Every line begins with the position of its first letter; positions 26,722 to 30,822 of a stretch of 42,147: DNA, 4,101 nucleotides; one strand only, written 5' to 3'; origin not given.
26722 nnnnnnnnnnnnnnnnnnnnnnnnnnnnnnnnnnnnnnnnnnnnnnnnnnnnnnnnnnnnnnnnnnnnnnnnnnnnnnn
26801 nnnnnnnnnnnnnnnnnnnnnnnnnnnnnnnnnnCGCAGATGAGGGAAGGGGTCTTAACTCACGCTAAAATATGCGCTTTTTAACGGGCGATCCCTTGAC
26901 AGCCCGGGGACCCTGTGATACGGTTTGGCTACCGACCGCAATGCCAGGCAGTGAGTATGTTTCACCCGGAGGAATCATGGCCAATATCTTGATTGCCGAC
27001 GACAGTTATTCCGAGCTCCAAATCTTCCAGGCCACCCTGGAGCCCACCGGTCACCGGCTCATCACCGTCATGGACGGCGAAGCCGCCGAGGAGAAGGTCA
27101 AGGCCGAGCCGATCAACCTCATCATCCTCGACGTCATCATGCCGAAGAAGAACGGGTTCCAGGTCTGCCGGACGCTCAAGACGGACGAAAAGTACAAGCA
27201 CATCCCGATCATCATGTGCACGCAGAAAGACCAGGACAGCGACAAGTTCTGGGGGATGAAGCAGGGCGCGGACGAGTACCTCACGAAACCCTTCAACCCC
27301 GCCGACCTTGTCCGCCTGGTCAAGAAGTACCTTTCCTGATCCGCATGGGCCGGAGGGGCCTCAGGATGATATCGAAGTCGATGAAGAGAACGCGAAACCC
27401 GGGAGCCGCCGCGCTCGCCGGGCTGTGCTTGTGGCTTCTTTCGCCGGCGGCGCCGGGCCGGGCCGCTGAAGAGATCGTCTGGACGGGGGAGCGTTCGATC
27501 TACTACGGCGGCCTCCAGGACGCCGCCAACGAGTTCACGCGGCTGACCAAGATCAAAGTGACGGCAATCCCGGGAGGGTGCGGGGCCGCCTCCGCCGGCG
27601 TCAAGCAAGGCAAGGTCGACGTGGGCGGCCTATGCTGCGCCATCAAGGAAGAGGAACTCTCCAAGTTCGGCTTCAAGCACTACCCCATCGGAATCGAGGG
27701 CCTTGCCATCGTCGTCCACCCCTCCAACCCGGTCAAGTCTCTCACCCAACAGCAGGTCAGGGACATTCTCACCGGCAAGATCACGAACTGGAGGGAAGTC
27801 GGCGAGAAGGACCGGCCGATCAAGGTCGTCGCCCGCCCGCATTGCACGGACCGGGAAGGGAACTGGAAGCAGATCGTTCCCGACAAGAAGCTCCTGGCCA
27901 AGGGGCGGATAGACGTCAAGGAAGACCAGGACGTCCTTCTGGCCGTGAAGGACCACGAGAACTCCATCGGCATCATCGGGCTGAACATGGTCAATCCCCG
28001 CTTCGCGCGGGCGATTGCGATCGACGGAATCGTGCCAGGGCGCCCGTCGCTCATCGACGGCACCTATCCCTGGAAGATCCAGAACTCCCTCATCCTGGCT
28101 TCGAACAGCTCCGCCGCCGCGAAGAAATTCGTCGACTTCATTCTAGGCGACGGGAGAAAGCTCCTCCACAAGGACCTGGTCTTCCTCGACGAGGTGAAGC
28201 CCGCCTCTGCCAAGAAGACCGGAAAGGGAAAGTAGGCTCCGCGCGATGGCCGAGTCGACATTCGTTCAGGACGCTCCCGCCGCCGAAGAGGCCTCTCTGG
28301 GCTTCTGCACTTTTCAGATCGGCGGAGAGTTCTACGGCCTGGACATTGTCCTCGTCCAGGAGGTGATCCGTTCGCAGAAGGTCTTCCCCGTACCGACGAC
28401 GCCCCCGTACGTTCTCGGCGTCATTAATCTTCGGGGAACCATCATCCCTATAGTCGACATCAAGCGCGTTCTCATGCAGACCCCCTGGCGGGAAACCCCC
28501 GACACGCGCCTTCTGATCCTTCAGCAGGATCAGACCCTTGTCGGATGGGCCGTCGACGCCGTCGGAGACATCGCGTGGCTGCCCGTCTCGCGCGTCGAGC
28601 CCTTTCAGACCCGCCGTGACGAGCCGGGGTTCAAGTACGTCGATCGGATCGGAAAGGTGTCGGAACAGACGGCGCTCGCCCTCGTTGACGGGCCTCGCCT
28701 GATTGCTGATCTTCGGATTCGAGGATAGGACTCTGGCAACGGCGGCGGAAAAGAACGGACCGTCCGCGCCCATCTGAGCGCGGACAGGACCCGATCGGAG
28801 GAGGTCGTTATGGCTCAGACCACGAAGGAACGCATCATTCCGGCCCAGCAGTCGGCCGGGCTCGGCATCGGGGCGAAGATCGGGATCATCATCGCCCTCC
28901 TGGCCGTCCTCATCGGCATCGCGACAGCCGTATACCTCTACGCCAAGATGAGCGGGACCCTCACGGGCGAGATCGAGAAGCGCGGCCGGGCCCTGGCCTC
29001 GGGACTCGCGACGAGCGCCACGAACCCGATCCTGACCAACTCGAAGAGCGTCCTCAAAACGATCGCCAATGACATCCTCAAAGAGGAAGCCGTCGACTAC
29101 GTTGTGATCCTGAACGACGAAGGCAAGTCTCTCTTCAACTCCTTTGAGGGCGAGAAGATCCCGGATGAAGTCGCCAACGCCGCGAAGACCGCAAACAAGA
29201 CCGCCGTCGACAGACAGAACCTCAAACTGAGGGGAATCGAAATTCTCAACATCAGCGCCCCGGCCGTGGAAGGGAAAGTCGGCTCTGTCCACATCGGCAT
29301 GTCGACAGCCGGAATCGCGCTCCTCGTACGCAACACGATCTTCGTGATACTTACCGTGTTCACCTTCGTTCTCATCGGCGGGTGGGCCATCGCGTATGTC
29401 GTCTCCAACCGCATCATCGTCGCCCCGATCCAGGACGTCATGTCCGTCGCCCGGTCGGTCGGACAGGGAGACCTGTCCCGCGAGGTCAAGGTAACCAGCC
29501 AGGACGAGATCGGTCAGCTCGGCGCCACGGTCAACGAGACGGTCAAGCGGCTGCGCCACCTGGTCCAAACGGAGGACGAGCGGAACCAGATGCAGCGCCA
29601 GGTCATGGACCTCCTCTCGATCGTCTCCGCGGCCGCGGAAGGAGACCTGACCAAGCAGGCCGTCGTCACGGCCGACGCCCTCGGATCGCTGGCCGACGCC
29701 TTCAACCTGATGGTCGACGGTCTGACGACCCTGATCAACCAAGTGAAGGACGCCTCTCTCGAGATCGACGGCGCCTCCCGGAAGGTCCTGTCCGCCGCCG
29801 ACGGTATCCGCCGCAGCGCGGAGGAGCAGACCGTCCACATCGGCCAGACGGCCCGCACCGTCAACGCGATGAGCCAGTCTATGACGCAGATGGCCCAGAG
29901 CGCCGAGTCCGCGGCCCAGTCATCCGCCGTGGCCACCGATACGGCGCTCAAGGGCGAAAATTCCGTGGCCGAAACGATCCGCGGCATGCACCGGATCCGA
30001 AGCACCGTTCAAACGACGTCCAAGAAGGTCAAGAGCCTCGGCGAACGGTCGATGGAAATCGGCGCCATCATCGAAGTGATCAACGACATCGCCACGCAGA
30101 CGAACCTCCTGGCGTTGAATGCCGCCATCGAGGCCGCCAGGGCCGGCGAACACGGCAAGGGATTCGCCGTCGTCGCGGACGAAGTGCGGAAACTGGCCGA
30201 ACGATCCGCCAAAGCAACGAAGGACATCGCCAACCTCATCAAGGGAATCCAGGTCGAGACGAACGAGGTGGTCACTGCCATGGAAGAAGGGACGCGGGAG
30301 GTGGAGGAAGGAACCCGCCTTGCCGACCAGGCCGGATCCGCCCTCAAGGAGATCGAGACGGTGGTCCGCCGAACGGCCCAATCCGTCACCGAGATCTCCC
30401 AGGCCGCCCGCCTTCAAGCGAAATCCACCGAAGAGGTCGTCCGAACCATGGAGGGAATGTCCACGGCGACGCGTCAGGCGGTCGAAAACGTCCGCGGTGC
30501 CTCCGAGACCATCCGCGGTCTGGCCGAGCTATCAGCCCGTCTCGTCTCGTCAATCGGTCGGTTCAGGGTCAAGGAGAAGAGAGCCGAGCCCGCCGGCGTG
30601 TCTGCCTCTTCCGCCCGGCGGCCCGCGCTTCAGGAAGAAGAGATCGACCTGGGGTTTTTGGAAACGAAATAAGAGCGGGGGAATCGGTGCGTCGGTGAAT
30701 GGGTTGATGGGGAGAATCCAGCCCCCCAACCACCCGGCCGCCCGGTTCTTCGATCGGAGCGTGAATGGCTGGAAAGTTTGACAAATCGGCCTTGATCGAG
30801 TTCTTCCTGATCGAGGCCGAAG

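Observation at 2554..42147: Family of strictly periodic 7-nt and 8-nt tandem arrays in most intergenic spacers, usually starting at the stop codon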

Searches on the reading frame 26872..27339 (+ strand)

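Call 16: search_protein_families(library=pfam, proteins=[window:26872-27339:+])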
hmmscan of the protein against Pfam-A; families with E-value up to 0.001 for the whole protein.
window:26872-27339:+ (155 aa): 1 family
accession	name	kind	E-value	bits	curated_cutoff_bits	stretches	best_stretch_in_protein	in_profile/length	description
PF00072.30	Response_reg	-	5.4e-25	88.2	30.2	1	39-150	1-110/111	Response regulator receiver domain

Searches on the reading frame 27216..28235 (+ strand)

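Call 15: search_protein_families(library=pfam, proteins=[window:27216-28235:+])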
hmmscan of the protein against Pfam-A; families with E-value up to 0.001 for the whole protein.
window:27216-28235:+ (339 aa): 1 family
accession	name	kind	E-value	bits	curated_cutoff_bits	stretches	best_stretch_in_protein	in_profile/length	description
PF12849.12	PBP_like_2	-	3.3e-27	96.4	27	1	79-312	4-266/267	PBP superfamily domain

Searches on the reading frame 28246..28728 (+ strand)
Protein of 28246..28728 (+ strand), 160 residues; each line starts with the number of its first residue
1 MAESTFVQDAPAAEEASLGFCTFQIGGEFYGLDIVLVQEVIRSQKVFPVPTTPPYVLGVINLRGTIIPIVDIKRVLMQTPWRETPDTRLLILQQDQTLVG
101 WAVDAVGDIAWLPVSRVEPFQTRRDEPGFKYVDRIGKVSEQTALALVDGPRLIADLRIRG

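Call 15: search_protein_families(library=pfam, proteins=[window:28246-28728:+])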
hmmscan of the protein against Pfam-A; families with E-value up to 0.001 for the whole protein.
window:28246-28728:+ (160 aa): 1 family
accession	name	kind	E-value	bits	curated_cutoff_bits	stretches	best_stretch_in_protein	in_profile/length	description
PF01584.24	CheW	-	1.6e-28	99.5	23.5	1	21-155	3-136/138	CheW-like domain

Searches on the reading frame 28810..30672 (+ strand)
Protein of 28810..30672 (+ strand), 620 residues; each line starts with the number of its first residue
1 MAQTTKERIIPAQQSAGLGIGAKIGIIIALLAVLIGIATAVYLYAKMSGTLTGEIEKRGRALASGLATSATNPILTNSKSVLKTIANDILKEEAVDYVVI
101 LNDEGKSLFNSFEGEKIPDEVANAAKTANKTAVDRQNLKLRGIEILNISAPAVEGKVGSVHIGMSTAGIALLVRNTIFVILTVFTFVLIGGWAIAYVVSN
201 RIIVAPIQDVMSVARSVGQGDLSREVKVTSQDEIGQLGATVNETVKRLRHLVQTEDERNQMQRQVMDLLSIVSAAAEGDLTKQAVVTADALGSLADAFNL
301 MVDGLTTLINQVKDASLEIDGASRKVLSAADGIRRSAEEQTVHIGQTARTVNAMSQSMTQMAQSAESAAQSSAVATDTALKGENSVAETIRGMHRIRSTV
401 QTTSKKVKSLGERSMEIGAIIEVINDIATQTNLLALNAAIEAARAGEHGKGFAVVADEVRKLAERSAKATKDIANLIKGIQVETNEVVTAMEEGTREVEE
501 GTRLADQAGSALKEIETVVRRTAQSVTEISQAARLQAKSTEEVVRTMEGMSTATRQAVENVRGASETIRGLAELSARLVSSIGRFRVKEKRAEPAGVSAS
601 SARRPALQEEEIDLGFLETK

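Call 15: search_protein_families(library=pfam, proteins=[window:28810-30672:+])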
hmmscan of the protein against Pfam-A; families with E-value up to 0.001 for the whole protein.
window:28810-30672:+ (620 aa): 3 families
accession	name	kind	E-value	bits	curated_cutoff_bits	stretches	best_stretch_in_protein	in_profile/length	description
PF00015.26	MCPsignal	-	6.9e-49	166.4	34.6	1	371-552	3-170/172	Methyl-accepting chemotaxis protein (MCP) signalling domain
PF00672.30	HAMP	-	8.4e-17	61.7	25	1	201-249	4-52/53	HAMP domain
PF17203.10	sCache_3_2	-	0.0007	20.1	28.4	1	54-169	9-131/140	Single cache domain 3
